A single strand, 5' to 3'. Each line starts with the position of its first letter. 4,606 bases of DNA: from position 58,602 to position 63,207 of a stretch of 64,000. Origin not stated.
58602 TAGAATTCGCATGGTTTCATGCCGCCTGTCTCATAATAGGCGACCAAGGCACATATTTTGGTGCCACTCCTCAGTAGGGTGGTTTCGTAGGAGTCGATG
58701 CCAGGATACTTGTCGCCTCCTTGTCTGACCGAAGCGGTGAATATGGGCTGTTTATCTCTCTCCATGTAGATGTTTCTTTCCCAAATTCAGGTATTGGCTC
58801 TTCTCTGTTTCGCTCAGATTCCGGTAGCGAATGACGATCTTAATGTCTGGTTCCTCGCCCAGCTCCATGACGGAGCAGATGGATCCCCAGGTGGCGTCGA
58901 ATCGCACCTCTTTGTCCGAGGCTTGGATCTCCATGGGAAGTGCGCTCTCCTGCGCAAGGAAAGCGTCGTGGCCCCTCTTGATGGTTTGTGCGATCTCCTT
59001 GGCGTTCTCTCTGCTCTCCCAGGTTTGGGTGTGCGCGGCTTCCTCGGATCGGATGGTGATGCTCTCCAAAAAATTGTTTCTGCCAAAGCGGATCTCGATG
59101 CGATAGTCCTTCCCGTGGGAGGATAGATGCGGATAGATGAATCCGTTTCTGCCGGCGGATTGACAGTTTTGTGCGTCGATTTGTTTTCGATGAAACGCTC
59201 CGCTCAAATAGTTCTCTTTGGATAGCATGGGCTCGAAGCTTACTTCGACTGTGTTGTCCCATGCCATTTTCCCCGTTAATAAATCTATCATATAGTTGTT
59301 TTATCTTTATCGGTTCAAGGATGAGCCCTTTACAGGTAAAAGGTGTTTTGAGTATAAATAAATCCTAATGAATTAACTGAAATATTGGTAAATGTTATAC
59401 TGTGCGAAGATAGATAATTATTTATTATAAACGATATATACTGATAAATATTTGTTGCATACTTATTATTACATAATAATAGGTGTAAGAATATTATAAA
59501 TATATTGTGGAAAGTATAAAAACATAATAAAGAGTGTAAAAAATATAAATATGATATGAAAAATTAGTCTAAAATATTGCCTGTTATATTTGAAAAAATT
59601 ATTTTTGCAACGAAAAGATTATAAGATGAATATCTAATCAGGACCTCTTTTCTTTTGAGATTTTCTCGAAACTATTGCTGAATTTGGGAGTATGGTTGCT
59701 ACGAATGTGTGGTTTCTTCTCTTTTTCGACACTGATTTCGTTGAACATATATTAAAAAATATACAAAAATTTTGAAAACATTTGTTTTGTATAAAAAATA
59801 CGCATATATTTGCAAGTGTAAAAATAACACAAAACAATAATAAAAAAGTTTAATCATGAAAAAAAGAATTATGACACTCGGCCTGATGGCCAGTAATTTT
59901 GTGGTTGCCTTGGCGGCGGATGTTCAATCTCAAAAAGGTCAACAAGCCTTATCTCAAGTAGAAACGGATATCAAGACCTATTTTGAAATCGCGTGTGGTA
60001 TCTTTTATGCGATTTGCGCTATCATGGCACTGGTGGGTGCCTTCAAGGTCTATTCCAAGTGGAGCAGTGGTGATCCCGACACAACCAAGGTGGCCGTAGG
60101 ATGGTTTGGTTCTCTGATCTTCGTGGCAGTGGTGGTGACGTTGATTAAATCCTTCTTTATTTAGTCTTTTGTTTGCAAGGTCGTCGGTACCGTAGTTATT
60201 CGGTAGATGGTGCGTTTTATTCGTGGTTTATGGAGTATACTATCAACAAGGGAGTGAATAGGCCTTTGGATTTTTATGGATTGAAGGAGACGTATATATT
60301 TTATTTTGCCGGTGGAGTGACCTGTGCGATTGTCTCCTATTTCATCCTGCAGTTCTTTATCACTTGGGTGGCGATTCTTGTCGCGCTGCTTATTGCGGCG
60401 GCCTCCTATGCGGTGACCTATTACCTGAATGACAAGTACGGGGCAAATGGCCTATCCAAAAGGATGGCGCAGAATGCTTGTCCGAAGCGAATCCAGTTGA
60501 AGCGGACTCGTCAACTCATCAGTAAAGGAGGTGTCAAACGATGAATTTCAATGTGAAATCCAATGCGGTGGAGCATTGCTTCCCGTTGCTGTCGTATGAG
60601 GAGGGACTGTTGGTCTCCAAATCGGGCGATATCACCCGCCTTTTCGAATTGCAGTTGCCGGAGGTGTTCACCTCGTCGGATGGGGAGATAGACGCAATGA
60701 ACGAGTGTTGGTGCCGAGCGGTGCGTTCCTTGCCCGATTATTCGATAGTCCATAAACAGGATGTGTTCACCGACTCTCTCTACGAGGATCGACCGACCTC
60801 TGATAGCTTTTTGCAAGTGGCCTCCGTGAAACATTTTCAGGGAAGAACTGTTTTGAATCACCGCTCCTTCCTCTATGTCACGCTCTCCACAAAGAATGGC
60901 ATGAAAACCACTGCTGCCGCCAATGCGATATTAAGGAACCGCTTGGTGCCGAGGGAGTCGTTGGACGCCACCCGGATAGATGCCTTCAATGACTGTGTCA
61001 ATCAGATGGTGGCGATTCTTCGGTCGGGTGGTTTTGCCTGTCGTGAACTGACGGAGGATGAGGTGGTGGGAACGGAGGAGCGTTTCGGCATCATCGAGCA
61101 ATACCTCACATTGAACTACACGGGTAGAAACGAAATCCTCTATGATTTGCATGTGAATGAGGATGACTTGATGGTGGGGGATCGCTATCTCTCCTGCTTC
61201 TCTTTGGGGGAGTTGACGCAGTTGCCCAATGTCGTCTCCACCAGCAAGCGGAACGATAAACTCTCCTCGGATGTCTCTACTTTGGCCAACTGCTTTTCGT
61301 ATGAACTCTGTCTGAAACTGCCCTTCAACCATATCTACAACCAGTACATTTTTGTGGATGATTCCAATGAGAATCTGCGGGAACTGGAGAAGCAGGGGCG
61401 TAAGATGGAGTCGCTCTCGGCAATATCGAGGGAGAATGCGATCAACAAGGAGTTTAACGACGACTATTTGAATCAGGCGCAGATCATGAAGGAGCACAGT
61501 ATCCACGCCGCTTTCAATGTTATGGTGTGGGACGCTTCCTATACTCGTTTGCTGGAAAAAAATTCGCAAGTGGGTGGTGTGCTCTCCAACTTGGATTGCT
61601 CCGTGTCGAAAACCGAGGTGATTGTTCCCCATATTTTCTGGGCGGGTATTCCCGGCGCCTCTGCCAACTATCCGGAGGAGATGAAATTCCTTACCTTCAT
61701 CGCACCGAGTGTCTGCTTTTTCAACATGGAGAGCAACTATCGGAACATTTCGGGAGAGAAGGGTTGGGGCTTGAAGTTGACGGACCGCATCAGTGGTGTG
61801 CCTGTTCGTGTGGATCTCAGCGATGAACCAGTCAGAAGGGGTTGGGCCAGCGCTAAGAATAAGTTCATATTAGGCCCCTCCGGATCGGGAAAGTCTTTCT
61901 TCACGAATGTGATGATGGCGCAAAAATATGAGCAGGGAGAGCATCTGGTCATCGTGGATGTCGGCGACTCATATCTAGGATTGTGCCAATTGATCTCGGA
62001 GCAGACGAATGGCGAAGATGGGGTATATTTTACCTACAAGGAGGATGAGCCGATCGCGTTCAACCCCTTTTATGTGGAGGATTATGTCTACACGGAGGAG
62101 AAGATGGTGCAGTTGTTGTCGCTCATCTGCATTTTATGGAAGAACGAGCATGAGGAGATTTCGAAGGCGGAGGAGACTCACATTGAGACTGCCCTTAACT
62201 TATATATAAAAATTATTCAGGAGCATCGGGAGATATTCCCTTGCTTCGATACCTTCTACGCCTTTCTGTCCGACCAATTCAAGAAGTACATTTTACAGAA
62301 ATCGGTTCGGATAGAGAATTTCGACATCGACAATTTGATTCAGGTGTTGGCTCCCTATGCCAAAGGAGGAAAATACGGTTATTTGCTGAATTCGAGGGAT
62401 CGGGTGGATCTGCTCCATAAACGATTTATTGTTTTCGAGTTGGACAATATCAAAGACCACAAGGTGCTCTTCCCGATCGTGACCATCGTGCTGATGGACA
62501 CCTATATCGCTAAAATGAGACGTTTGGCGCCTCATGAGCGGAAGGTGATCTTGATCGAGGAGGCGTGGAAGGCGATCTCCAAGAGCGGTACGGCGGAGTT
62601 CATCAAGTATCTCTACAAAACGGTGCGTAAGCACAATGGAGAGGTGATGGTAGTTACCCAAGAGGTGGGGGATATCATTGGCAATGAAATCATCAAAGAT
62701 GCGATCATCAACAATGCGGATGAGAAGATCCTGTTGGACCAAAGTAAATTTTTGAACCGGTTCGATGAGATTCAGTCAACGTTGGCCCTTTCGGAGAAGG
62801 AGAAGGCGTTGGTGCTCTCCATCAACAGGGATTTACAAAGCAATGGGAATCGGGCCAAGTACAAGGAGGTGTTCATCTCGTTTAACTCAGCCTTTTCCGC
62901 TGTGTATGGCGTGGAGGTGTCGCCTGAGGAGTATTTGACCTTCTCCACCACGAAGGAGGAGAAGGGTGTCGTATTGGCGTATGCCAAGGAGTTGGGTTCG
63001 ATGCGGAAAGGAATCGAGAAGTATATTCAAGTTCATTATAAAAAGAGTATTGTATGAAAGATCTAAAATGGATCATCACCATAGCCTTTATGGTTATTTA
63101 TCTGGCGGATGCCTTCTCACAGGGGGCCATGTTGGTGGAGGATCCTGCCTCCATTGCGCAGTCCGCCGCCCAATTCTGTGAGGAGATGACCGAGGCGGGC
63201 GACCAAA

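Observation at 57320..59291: Overlapping two-gene module beside the conjugative tra operon; the large protein has a TNT-like (NAD+ glycohydrolase) N-terminal domain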

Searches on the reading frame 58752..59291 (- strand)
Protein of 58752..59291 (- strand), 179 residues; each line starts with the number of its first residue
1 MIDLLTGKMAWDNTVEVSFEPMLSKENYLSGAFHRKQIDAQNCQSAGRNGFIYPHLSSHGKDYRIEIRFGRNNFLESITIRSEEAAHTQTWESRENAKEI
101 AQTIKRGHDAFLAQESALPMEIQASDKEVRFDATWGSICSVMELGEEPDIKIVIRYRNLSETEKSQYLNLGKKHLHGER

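Call 3: search_protein_families(library=pfam, proteins=[window:58752-59291:-], max_evalue=1)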
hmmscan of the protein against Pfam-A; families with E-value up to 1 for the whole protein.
window:58752-59291:- (179 aa): 0 families

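Call 4: search_protein_families(library=ncbifam, proteins=[window:58752-59291:-], max_evalue=1)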
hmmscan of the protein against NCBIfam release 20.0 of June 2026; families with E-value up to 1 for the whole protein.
window:58752-59291:- (179 aa): 1 family
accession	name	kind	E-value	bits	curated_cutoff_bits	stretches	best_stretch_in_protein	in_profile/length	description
NF007961.0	PRK10681.1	equivalog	0.081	12.3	244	1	89-154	75-140/252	DNA-binding transcriptional repressor DeoR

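Call 5: search_protein_families(library=padloc, proteins=[window:58752-59291:-], max_evalue=1)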
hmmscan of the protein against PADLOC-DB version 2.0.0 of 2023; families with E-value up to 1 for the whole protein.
window:58752-59291:- (179 aa): 0 families

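Call 6: search_protein_families(library=phrogs, proteins=[window:58752-59291:-], max_evalue=1)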
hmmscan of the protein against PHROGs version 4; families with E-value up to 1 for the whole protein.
window:58752-59291:- (179 aa): 0 families

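Call 12: find_homologous_proteins(query=window:58752-59291:-)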
Query window:58752-59291:- (179 aa): 2 proteins with E <= 0.001 among 15 candidates.
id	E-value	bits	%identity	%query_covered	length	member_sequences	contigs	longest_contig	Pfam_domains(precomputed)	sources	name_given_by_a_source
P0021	2.5e-115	400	100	100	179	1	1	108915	-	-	-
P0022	5.4e-89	315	78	100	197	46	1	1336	-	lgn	-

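Call 48: find_homologous_proteins(query=A5)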
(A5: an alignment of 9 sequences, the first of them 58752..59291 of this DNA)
Query A5 (9 sequences) (179 aa, profile of the alignment): 31 proteins with E <= 0.001 among 725 candidates.
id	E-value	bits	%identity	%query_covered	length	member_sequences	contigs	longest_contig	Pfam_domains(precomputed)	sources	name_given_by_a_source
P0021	9.3e-75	268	100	100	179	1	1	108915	-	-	-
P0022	1.2e-72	261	78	100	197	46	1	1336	-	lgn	-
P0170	7.6e-70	252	28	93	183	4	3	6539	-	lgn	-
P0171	5.7e-67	243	30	93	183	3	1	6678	-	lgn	-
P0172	5.4e-66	240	28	89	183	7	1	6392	-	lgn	-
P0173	9.3e-57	210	30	98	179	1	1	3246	-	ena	-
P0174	1.1e-56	209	30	98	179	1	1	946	-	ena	-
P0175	2.0e-56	209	30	98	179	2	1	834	-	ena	-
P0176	4.7e-56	207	27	98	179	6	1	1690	-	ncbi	-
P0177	5.3e-56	207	31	98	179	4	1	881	-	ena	-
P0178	8.5e-56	206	28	98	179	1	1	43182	-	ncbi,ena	-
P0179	2.4e-55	205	26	98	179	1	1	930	-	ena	-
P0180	2.8e-55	205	30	98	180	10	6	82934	-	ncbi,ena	-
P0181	3.4e-55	205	29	93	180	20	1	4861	-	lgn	-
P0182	5.2e-55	204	25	99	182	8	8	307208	-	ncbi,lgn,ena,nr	ncbi:MAG: hypothetical protein IKP37_05835 [Paludibacteraceae bacterium]|nr:hypothetical protein [Pa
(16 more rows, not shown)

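Call 54: predict_structure(alignment_id=A6)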
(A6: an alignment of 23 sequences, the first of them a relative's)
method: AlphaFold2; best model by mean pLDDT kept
length: 179 residues; sequences in the alignment: 23
mean_pLDDT: 78.6   pTM: 0.76
mean pLDDT of the five models: 78.6, 78.3, 74.9, 73.4, 72.0
residues with pLDDT >= 90: 36; 70-90: 99; 50-70: 40; < 50: 4
segments of 3 or more residues with pLDDT < 50: 176-179
pLDDT, mean of each block of 10 residues (from residue 1): 80 69 90 89 89 86 90 90 74 72 84 74 61 85 79 85 65 52
secondary structure, 60 per line:
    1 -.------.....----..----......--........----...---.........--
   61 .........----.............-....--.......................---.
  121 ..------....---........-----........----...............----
elements in order: H25-29 H32-39 E44-46 E50-58 E61-69 E74-82 H83-86 H88-91 H94-116 E129-132 E136-143 E149-156 H161-175
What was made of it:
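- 58752..59291 (-): 179-aa cytoplasmic partner, the candidate immunity protein. It belongs to a new family of about 31 clusters, all Paludibacteraceae. AF2 pLDDT is 78.6 (call 54).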

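Call 55: find_encoding_contigs(protein=P0178, flank=10000, max_places=2)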
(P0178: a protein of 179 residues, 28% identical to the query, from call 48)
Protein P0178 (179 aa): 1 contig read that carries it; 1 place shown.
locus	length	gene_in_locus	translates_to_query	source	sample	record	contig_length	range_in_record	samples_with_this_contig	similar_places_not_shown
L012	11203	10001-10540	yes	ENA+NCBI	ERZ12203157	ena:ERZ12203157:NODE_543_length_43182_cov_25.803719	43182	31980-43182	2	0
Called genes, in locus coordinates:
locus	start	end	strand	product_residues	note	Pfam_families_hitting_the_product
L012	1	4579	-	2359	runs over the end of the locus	-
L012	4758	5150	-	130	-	PF04205:FMN_bind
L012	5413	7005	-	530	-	PF09820:AAA-ATPase_like, PF08011:PDDEXK_9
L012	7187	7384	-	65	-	PF01337:Barstar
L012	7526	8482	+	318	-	PF12784:PDDEXK_2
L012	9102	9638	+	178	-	-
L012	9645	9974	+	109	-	-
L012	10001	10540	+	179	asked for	-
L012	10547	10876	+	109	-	-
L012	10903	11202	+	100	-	?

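Call 58: search_protein_families(library=pfam, proteins=[L012:9645-9974:+, L012:10547-10876:+], max_evalue=0.01)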
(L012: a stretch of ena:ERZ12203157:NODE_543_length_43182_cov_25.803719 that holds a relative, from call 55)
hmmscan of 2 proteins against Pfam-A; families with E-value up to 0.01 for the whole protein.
L012:9645-9974:+ (109 aa): 0 families

L012:10547-10876:+ (109 aa): 0 families

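Call 59: fold_search(model_id=the predicted structure, library=pdb)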
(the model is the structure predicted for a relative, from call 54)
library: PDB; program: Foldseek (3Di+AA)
matches with E <= 10: 739; with E <= 0.001: 0
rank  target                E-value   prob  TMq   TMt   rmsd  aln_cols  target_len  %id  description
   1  3sy3_B                2.2e-02  0.28  0.19  0.19  16.3       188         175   10  GBAA_1210 protein, a putative adenylate cyclase, from Bacillus anthracis (released 2011-07-27)
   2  3sy3_D                2.5e-02  0.30  0.20  0.20  16.4       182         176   12  GBAA_1210 protein, a putative adenylate cyclase, from Bacillus anthracis (released 2011-07-27)
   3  3sy3_A                3.4e-02  0.23  0.19  0.19  16.8       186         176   11  GBAA_1210 protein, a putative adenylate cyclase, from Bacillus anthracis (released 2011-07-27)
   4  1qz8_A                4.0e-02  0.20  0.14  0.20  12.7       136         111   10  Crystal structure of SARS coronavirus NSP9 (released 2004-02-24)
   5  4ygt                  4.5e-02  0.91  0.38  0.44   8.2       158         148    5  Crystal structure of a DUF4309 family protein (YjgB) from Bacillus subtilis subsp. subtilis str. 168 at 2.13 A resolutio (released 2015-03-18)
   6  6ph4_A                5.1e-02  0.15  0.16  0.11  31.3       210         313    8  Full length LOV-PAS-HK construct from the LOV-HK sensory protein from Brucella abortus (light-adapted, construct 15-48 (released 2020-12-30)
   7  3sy3_C                5.4e-02  0.18  0.19  0.19  16.3       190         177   11  GBAA_1210 protein, a putative adenylate cyclase, from Bacillus anthracis (released 2011-07-27)
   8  6ph4_B                5.7e-02  0.14  0.16  0.08  27.8       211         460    9  Full length LOV-PAS-HK construct from the LOV-HK sensory protein from Brucella abortus (light-adapted, construct 15-48 (released 2020-12-30)
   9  3w9k                  6.0e-02  0.44  0.17  0.21  14.8       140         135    8  Crystal structure of thermoacidophile-specific protein STK_08120 complexed with myristic acid (released 2013-07-17)
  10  6w9q                  7.2e-02  0.16  0.13  0.17  12.7       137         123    9  Peptide-bound SARS-CoV-2 Nsp9 RNA-replicase (released 2020-04-08)
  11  6wc1_B                7.6e-02  0.15  0.12  0.17  15.0       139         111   13  Peptide-bound SARS-CoV-2 Nsp9 RNA-replicase (released 2020-08-05)
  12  5yqq_A                9.6e-02  0.33  0.25  0.28  15.5       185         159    8  Crystal structure of a domain-swapped dimer of the second StARkin domain of Lam2 (released 2018-01-31)
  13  6wxd_A                1.4e-01  0.10  0.12  0.16  14.6       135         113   12  SARS-CoV-2 Nsp9 RNA-replicase (released 2020-05-20)
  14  8zwc_B                1.5e-01  0.08  0.16  0.09  22.0       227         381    9  Cryo-EM Structure of the BLOC-3 complex (released 2025-12-17)
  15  3ee7_B                1.7e-01  0.10  0.14  0.18  12.0       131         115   11  Crystal Structure of SARS-CoV nsp9 G104E (released 2009-03-24)
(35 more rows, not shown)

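Call 60: find_encoding_contigs(protein=P0182, flank=8000, max_places=3)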
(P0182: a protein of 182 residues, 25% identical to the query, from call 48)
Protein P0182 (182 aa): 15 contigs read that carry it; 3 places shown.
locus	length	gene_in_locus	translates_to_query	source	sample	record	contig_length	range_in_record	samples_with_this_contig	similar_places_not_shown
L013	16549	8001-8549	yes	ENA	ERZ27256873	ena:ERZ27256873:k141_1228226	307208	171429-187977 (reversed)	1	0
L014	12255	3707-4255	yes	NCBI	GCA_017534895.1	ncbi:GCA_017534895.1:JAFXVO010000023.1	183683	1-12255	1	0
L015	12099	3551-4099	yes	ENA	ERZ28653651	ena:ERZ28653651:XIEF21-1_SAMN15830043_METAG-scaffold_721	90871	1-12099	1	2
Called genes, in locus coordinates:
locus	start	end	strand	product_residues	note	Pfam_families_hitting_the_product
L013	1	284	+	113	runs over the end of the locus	-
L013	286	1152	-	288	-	-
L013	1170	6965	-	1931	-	PF17133:DUF5108 (faint), PF19739:DUF6228 (faint), PF23673:DUF7154 (faint)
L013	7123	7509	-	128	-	PF04205:FMN_bind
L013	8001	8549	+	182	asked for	-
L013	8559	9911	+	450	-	-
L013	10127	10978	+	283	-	-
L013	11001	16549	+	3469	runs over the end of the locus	-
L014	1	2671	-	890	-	?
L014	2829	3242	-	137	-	PF04205:FMN_bind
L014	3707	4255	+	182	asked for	-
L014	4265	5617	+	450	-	-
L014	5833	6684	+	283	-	-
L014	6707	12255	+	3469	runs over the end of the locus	-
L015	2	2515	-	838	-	?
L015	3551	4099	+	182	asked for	-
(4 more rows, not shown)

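Call 86: search_protein_families(library=pfam, proteins=[L013:10127-10978:+, L013:11001-16547:+], max_evalue=0.001)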
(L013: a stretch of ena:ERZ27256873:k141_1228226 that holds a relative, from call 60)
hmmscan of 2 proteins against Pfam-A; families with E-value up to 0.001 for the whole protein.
L013:10127-10978:+ (283 aa): 0 families

L013:11001-16547:+ (1849 aa): 0 families

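Call 91: search_solved_structures(query=A6, max_evalue=10)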
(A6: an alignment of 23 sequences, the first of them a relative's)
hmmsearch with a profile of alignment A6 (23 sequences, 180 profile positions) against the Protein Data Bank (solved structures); distinct sequences matched with E-value up to 10: 0.
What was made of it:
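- On Rhs1-CT(Db10)-type NADase subgroup ('Tne3'): The partner gene is upstream and unrelated to any PDB chain, including 6XTD chain B (calls 59, 91).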

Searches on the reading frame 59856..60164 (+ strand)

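Call 3: search_protein_families(library=pfam, proteins=[window:59856-60164:+], max_evalue=1)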
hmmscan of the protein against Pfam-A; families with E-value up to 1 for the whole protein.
window:59856-60164:+ (102 aa): 10 families
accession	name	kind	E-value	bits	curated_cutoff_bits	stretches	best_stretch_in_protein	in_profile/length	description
PF13572.11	DUF4134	-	1.2e-26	93.2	26.5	1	13-101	4-93/93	Domain of unknown function (DUF4134)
PF19597.4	TrbL_4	-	0.0035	17.2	27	1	29-81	36-89/276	Conjugal transfer protein TrbL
PF06664.17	WLS-like_TM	-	0.0077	16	28.3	1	5-100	115-208/247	Wntless-like, transmembrane domain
PF18895.5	T4SS_pilin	-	0.009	16.5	26.6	1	34-99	4-66/71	Type IV secretion system pilin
PF05984.18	Cytomega_UL20A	-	0.017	16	27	1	1-28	1-28/107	Cytomegalovirus UL20A protein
PF20556.3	DUF6768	-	0.038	14.1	27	1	39-101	32-95/123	Family of unknown function (DUF6768)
PF23472.1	LysM2_CERK1_LYK3_4_5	-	0.19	12.1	27.4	1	35-59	10-34/56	LYK3/4/5 LysM2 domain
PF14087.12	DUF4267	-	0.21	12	27.8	1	45-95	62-109/110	Domain of unknown function (DUF4267)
PF13273.12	DUF4064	-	0.23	12.1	32.1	0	26-68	42-84/102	Protein of unknown function (DUF4064)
PF04505.17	CD225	-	0.3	11.7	27.1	1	47-76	12-42/68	Interferon-induced transmembrane protein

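Call 4: search_protein_families(library=ncbifam, proteins=[window:59856-60164:+], max_evalue=1)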
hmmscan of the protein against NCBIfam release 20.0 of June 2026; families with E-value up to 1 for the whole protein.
window:59856-60164:+ (102 aa): 2 families
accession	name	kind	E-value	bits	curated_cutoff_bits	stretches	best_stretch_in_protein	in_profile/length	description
NF041635.1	STM3941_fam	subfamily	0.00036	20.5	40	1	50-101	8-57/157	STM3941 family protein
NF041882.1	PA3371_fam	equivalog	0.38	11.8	50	0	58-94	13-49/60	PA3371 family protein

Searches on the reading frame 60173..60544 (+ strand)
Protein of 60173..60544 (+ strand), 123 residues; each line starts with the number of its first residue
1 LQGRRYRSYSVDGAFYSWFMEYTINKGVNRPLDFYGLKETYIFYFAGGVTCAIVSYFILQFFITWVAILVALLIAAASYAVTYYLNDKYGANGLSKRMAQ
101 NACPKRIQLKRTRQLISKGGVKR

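Call 3: search_protein_families(library=pfam, proteins=[window:60173-60544:+], max_evalue=1)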
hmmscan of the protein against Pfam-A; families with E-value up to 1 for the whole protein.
window:60173-60544:+ (123 aa): 6 families
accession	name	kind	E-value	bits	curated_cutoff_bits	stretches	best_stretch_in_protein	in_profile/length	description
PF13571.11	DUF4133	-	9.5e-20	71.2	25.2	1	24-110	1-89/91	Domain of unknown function (DUF4133)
PF05101.18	VirB3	-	0.0017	19.1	23.9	1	22-76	3-47/84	Type IV secretory pathway, VirB3-like protein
PF12666.12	PrgI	-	0.025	15.6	27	1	42-94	22-74/91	PrgI family protein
PF06570.16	DUF1129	-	0.044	13.8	29.1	1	44-92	158-205/207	Protein of unknown function (DUF1129)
PF10112.14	Halogen_Hydrol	-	0.24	11.8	29.8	1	47-100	10-49/191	5-bromo-4-chloroindolyl phosphate hydrolysis protein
PF04246.17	RseC_MucC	-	0.7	10.2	24.4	0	51-93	77-122/130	Positive regulator of sigma(E), RseC/MucC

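Call 4: search_protein_families(library=ncbifam, proteins=[window:60173-60544:+], max_evalue=1)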
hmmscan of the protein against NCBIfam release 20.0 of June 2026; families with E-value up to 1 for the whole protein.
window:60173-60544:+ (123 aa): 2 families
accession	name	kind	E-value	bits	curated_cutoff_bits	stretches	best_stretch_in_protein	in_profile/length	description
NF004751.0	PRK06080.1-3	equivalog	0.074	12.6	264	1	27-83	137-192/296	1,4-dihydroxy-2-naphthoate polyprenyltransferase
NF002503.0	PRK01844.1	equivalog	0.19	11.7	135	1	64-98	3-37/73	YneF family protein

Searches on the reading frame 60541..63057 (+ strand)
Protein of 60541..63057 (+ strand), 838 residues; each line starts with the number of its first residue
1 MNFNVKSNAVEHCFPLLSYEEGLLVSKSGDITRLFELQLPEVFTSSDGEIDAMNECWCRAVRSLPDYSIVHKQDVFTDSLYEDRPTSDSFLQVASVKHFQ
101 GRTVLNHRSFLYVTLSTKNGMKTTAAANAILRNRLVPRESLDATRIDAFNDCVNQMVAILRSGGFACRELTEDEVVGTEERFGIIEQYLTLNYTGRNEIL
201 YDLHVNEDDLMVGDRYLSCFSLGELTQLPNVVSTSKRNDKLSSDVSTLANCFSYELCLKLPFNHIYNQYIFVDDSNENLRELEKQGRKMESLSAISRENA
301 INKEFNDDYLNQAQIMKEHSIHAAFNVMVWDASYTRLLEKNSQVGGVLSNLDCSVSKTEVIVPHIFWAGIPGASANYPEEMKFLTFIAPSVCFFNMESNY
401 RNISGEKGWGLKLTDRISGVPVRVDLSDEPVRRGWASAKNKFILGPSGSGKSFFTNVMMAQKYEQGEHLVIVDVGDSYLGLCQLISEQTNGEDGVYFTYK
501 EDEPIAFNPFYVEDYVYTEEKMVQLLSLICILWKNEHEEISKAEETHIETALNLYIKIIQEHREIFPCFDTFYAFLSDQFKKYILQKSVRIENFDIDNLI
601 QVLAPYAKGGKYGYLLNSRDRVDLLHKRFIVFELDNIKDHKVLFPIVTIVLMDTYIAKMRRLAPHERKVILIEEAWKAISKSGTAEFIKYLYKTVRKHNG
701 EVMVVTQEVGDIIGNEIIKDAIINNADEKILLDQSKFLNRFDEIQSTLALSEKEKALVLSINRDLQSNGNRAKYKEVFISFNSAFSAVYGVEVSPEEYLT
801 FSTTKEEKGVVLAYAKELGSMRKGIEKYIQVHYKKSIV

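Call 38: search_protein_families(library=pfam, proteins=[window:60541-63057:+], max_evalue=0.001)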
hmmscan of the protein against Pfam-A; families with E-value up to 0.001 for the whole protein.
window:60541-63057:+ (838 aa): 4 families
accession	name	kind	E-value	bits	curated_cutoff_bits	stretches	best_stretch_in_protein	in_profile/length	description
PF19044.6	P-loop_TraG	-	1.5e-174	581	25.8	1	410-829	1-410/413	TraG P-loop domain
PF12991.12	DUF3875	-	1.2e-12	48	27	1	6-53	4-51/53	Domain of unknown function, B. Theta Gene description (DUF3875)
PF12846.13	AAA_10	-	1.6e-06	27.9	27.5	0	649-716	224-290/362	AAA-like domain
PF01935.23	DUF87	-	0.00021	21.9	23.2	0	443-500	28-82/220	Helicase HerA, central domain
